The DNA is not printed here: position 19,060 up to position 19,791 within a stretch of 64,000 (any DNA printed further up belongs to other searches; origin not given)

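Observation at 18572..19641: Tandem pair of free-standing dynein MTBD-like microproteins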

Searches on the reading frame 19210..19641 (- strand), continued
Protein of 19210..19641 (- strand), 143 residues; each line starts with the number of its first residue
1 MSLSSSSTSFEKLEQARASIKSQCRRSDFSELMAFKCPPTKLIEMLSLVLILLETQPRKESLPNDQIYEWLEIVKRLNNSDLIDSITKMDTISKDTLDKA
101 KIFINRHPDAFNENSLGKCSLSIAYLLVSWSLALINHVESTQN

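Call 43: fold_search(model_id=the predicted structure, library=pdb)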
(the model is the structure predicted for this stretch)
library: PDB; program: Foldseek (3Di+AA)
matches with E <= 10: 148; with E <= 0.001: 0
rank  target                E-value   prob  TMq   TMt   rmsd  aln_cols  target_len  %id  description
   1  8ptk_e                1.7e-03  1.00  0.77  0.03   2.5       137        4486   18  Composite structure of Dynein-Dynactin-JIP3-LIS1 (released 2024-03-27)
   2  8bwy_B                3.0e-03  1.00  0.75  0.03   3.1       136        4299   20  In situ outer dynein arm from Chlamydomonas reinhardtii in a pre-power stroke state (released 2023-05-10)
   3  6rzb_C                4.2e-03  1.00  0.70  0.67   2.8       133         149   20  Cryo-EM structure of mouse cytoplasmic dynein-1 microtubule binding domain bound to microtubules (released 2019-07-10)
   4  2rr7_MODEL_1_A        4.7e-03  1.00  0.72  0.67   4.3       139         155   21  Microtubule Binding Domain of DYNEIN-C (released 2011-06-08)
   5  8ptk_f                4.9e-03  1.00  0.76  0.03   2.5       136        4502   18  Composite structure of Dynein-Dynactin-JIP3-LIS1 (released 2024-03-27)
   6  9fqr_K2               5.2e-03  1.00  0.72  0.04   2.5       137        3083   16  96-nm repeat of axonemal doublet microtubules from bovine sperm (released 2025-03-26)
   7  6zyw_B                5.4e-03  1.00  0.75  0.03   3.1       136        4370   20  Outer Dynein Arm-Shulin complex - overall structure (Tetrahymena thermophila) (released 2021-01-20)
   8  6kjo_MODEL_1_A        5.4e-03  1.00  0.73  0.74   2.3       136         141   18  The microtubule-binding domains of yeast cytoplasmic dynein in the low affinity state (released 2020-03-18)
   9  6l4p_B                5.7e-03  1.00  0.72  0.74   2.9       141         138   18  Crystal structure of the complex between the axonemal outer-arm dynein light chain-1 and microtubule binding domain of (released 2020-02-19)
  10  8j07_n0               6.3e-03  1.00  0.68  0.03   3.4       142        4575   17  96nm repeat of human respiratory doublet microtubule and associated axonemal complexes (released 2023-07-26)
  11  9y6s_6o               1.0e-02  1.00  0.61  0.03   4.2       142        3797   19  96-nm repeat of the Leishmania tarentolae doublet microtubule (released 2025-12-17)
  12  5ayh                  1.1e-02  1.00  0.76  0.44   2.5       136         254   16  Structure of the entire dynein stalk region (released 2015-12-16)
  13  9e5c_6b               1.3e-02  1.00  0.60  0.03   4.2       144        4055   15  Cryo-EM structure of 96 nm repeat of microtubule doublet from T. brucei flagellum (released 2025-03-12)
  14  9y6s_6t               1.3e-02  1.00  0.58  0.03   4.9       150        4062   13  96-nm repeat of the Leishmania tarentolae doublet microtubule (released 2025-12-17)
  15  6rza_X                1.4e-02  1.00  0.72  0.64   3.8       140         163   18  Cryo-EM structure of the human inner arm dynein DNAH7 microtubule binding domain bound to microtubules (released 2019-07-10)
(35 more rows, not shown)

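Call 51: find_homologous_proteins(query=A3, max_evalue=0.00001)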
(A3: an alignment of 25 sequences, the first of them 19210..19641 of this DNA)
Query A3 (25 sequences) (143 aa, profile of the alignment): 10 proteins with E <= 0.00001 among 1070 candidates.
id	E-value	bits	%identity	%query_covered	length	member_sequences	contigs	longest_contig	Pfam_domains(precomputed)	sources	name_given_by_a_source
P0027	1.0e-40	157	21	81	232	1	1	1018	PF12777.12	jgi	-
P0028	7.2e-35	138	18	79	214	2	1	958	PF12777.12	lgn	-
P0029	2.3e-32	130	23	81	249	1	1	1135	PF12777.12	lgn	-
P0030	2.8e-32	129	-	-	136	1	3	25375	PF12777.12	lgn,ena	-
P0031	1.1e-31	127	25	52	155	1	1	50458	PF12777.12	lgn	-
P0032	3.6e-27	113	75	6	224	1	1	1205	PF12777.12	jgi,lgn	-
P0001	3.6e-27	113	100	100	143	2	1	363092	-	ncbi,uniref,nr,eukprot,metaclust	ncbi:predicted protein [Naegleria gruberi]|uniref:Predicted protein n=1 Tax=Naegleria gruberi TaxID=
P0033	1.2e-25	108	22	78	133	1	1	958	PF12777.12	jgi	-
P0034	6.1e-25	106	19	81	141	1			PF12777.12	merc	-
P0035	1.4e-21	95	31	25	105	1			PF12777.12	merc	-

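Call 52: find_related_loci(query=A1, collection=metagenome_contigs, flank=5000)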
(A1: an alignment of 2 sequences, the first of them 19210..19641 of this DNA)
Query A1 (143 aa) in metagenome_contigs; peptide patterns used: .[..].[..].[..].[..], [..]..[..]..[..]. (x = any residue, [..] = any of these).
600 stretches matched a pattern, but none encodes a relative of the query by tblastn (E <= 1e-3).

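Call 53: list_cluster_members(proteins=[P0001, P0030, P0031])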
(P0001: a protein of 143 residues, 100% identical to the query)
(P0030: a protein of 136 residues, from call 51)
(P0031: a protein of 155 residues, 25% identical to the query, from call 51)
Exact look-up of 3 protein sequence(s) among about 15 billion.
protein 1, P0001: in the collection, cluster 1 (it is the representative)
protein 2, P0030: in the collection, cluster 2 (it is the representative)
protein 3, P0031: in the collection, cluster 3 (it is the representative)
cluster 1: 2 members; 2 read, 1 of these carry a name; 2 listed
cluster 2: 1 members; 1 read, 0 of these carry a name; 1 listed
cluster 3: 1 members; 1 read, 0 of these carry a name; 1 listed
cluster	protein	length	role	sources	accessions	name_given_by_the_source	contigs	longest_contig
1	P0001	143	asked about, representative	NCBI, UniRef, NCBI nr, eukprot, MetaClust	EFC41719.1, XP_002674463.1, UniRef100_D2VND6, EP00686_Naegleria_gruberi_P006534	predicted protein [Naegleria gruberi] | Predicted protein n=1 Tax=Naegleria gruberi TaxID=5762 RepID=D2VND6_NAEGR | uncharacterized protein NAEGRDRAFT_70458 [Naegleria gruberi]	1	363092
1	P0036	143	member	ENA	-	-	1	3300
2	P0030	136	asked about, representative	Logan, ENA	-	-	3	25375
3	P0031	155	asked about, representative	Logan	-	-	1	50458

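Call 55: find_encoding_contigs(protein=P0036, flank=5000, max_places=4)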
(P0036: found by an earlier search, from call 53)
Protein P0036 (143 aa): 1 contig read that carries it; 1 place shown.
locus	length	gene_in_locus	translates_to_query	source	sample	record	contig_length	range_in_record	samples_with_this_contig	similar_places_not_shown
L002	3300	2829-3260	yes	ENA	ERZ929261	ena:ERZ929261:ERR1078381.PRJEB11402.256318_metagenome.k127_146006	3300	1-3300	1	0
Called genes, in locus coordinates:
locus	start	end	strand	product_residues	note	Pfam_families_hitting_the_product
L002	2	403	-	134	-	?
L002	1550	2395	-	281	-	PF00248:Aldo_ket_red (weak)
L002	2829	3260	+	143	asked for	-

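Call 71: find_encoding_contigs(protein=P0025, flank=10000, max_places=2)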
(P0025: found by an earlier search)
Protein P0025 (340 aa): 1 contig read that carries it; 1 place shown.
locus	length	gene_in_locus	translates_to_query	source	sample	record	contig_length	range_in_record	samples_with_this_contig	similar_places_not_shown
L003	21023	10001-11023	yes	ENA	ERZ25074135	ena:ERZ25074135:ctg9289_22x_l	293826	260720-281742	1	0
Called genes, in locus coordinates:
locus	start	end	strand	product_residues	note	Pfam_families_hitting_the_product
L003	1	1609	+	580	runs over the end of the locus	-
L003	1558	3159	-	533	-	-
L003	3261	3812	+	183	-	-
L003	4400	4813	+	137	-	-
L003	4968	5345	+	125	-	-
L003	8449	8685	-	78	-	-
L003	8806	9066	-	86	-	-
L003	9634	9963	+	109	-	-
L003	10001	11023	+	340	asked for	PF12777:MT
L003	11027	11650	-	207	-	-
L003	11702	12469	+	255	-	PF12777:MT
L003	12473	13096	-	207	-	-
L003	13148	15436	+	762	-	PF12777:MT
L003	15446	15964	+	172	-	-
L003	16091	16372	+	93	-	-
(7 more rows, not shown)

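Call 72: find_encoding_contigs(protein=P0031, flank=10000, max_places=2)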
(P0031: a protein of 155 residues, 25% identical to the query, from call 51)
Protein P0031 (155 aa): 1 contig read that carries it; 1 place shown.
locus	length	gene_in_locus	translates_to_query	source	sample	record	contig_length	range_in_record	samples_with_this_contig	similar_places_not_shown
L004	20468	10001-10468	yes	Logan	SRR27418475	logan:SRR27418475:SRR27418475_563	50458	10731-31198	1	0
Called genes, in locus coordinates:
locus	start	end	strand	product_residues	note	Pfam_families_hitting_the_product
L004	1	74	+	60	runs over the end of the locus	-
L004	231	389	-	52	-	-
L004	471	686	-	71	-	-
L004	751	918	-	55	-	-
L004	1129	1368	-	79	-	PF12799:LRR_4 (weak)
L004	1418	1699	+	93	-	-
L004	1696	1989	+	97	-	-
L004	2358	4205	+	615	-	PF08393:DHC_N2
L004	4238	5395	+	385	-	PF08393:DHC_N2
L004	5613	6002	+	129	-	PF12774:AAA_6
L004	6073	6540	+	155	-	PF12774:AAA_6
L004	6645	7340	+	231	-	PF17852:Dynein_AAA_lid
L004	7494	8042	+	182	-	PF12775:AAA_7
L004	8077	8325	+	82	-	-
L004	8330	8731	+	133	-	PF17857:AAA_lid_1, PF22597:DYN_lid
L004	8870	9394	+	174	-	PF12780:AAA_8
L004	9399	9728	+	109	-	PF12780:AAA_8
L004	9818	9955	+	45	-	-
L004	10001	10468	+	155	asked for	PF12777:MT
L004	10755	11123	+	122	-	PF12781:AAA_9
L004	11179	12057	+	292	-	PF12781:AAA_9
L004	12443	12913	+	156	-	PF03028:Dynein_heavy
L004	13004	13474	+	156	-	PF18198:AAA_lid_11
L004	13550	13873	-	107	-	-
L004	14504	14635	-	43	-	-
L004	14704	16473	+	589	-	PF00169:PH, PF15413:PH_11 (faint)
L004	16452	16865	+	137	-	PF00169:PH (weak)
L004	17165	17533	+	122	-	-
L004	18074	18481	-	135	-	-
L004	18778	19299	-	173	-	PF24906:Zf_WRKY19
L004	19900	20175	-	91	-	-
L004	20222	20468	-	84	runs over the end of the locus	PF12796:Ank_2, PF13606:Ank_3 (faint), PF13637:Ank_4 (faint), PF13857:Ank_5 (faint), PF00023:Ank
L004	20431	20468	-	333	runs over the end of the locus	-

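Call 73: find_encoding_contigs(protein=P0030, flank=10000, max_places=2)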
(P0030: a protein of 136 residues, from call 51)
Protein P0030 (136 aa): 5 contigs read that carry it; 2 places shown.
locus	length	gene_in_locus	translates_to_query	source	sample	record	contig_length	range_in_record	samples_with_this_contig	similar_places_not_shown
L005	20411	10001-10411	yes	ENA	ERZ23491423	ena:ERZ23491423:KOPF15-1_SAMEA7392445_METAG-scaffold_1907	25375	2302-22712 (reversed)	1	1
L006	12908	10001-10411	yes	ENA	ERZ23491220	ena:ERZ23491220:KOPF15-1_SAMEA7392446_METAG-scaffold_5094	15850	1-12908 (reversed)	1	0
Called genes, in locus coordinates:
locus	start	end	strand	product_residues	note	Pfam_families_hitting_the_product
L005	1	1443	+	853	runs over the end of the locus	PF01663:Phosphodiest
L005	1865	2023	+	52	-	-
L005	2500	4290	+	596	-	PF08393:DHC_N2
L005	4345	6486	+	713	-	PF08393:DHC_N2, PF12774:AAA_6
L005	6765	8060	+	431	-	PF07728:AAA_5 (faint), PF17852:Dynein_AAA_lid, PF12775:AAA_7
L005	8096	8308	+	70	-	-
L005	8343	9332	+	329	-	PF17857:AAA_lid_1, PF22597:DYN_lid, PF12780:AAA_8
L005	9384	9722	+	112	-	PF12780:AAA_8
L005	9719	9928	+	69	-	-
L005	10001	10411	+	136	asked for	PF12777:MT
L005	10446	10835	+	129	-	PF12777:MT (weak)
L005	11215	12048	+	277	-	PF12781:AAA_9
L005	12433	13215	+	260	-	PF03028:Dynein_heavy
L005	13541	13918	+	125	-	PF18199:Dynein_C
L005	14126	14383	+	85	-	PF18199:Dynein_C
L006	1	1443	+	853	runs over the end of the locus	PF01663:Phosphodiest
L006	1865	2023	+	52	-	-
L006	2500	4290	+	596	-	PF08393:DHC_N2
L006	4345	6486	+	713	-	PF08393:DHC_N2, PF12774:AAA_6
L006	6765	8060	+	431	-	PF07728:AAA_5 (faint), PF17852:Dynein_AAA_lid, PF12775:AAA_7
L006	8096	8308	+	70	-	-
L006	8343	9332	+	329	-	PF17857:AAA_lid_1, PF22597:DYN_lid, PF12780:AAA_8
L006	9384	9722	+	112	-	PF12780:AAA_8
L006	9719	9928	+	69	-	-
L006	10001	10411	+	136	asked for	PF12777:MT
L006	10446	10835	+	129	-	PF12777:MT (weak)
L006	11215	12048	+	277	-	PF12781:AAA_9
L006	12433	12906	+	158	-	?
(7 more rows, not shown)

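Call 83: search_solved_structures(query=P0008, max_evalue=1e-20)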
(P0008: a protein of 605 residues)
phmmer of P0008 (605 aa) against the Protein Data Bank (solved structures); distinct sequences matched with E-value up to 1e-20: 79 (the best 60 are shown).
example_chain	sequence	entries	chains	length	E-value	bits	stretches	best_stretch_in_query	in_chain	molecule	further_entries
8glv_Me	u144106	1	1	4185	2.6e-82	280.3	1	4-444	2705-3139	AAA+ ATPase domain-containing protein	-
9fqr_PW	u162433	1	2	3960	1e-80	275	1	1-442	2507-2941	Dynein axonemal heavy chain 12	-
8j07_g1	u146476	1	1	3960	6e-80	272.5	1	1-442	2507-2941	Dynein axonemal heavy chain 12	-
8glv_JG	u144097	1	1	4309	1.9e-79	270.8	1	5-442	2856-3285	AAA+ ATPase domain-containing protein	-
9fqr_Xw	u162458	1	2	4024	3.2e-79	270.1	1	3-443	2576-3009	Dynein axonemal heavy chain 7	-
8j07_g2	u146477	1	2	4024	5.3e-78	266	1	3-441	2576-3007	Dynein axonemal heavy chain 7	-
9fqr_Xx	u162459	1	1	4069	8.1e-76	258.8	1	3-441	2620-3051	putative malate dehydrogenase 1B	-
8glv_Mm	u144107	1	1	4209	6.5e-75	255.8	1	5-444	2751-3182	AAA+ ATPase domain-containing protein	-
8glv_Kg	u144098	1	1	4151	7.5e-75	255.6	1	11-441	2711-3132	DHC_N2 domain-containing protein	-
8j07_g3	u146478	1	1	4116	1.2e-74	255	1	3-441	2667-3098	Dynein axonemal heavy chain 3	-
8glv_Lc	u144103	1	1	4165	5e-72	246.3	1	3-441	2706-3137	DHC2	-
9fqr_X1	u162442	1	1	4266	2.6e-67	230.7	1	4-442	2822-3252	Dynein axonemal heavy chain 1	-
9d2f_U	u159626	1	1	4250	8.8e-67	229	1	7-441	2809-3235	Dynein axonemal heavy chain 1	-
8j07_g6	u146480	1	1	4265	1e-65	225.5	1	9-442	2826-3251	Dynein axonemal heavy chain 1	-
9d2f_T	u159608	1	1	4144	1e-62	215.6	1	1-440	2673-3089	Dynein, axonemal, heavy chain 6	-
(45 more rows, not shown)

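Call 84: search_solved_structures(query=A1, max_evalue=1, show_alignments=2)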
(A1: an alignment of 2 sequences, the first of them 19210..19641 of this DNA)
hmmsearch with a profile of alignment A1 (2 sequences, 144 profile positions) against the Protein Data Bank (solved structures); distinct sequences matched with E-value up to 1: 11.
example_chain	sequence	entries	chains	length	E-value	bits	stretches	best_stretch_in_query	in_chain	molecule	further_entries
7kzm_A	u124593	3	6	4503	0.0012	22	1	16-140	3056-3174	Heavy chain alpha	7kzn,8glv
6zyw_A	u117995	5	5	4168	0.0019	21.3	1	13-139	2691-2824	Dynein-1-alpha heavy chain, flagellar inner arm I1 complex protein, putative | Dynein gamma heavy chain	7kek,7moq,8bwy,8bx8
7k58_C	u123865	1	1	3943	0.0029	20.7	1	13-139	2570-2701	gamma heavy chain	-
7k5b_C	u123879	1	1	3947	0.0029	20.7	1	13-139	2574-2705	gamma heavy chain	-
8j07_k9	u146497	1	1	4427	0.0066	19.5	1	13-135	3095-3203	Dynein axonemal heavy chain 2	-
9fqr_D0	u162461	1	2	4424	0.015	18.4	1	13-135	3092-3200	Dynein axonemal heavy chain 2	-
9y6s_6z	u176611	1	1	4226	0.28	14.3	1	13-140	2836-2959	Dynein heavy chain, putative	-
8i3j_A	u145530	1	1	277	0.33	14.1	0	12-64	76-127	Dynein axonemal heavy chain 1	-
9e5c_6d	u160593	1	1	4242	0.64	13.1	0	13-140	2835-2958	Dynein heavy chain, putative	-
9bht_B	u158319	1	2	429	0.69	13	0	72-107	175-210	CiSeptin-6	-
6upr_B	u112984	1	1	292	0.8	12.8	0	73-105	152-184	Septin-8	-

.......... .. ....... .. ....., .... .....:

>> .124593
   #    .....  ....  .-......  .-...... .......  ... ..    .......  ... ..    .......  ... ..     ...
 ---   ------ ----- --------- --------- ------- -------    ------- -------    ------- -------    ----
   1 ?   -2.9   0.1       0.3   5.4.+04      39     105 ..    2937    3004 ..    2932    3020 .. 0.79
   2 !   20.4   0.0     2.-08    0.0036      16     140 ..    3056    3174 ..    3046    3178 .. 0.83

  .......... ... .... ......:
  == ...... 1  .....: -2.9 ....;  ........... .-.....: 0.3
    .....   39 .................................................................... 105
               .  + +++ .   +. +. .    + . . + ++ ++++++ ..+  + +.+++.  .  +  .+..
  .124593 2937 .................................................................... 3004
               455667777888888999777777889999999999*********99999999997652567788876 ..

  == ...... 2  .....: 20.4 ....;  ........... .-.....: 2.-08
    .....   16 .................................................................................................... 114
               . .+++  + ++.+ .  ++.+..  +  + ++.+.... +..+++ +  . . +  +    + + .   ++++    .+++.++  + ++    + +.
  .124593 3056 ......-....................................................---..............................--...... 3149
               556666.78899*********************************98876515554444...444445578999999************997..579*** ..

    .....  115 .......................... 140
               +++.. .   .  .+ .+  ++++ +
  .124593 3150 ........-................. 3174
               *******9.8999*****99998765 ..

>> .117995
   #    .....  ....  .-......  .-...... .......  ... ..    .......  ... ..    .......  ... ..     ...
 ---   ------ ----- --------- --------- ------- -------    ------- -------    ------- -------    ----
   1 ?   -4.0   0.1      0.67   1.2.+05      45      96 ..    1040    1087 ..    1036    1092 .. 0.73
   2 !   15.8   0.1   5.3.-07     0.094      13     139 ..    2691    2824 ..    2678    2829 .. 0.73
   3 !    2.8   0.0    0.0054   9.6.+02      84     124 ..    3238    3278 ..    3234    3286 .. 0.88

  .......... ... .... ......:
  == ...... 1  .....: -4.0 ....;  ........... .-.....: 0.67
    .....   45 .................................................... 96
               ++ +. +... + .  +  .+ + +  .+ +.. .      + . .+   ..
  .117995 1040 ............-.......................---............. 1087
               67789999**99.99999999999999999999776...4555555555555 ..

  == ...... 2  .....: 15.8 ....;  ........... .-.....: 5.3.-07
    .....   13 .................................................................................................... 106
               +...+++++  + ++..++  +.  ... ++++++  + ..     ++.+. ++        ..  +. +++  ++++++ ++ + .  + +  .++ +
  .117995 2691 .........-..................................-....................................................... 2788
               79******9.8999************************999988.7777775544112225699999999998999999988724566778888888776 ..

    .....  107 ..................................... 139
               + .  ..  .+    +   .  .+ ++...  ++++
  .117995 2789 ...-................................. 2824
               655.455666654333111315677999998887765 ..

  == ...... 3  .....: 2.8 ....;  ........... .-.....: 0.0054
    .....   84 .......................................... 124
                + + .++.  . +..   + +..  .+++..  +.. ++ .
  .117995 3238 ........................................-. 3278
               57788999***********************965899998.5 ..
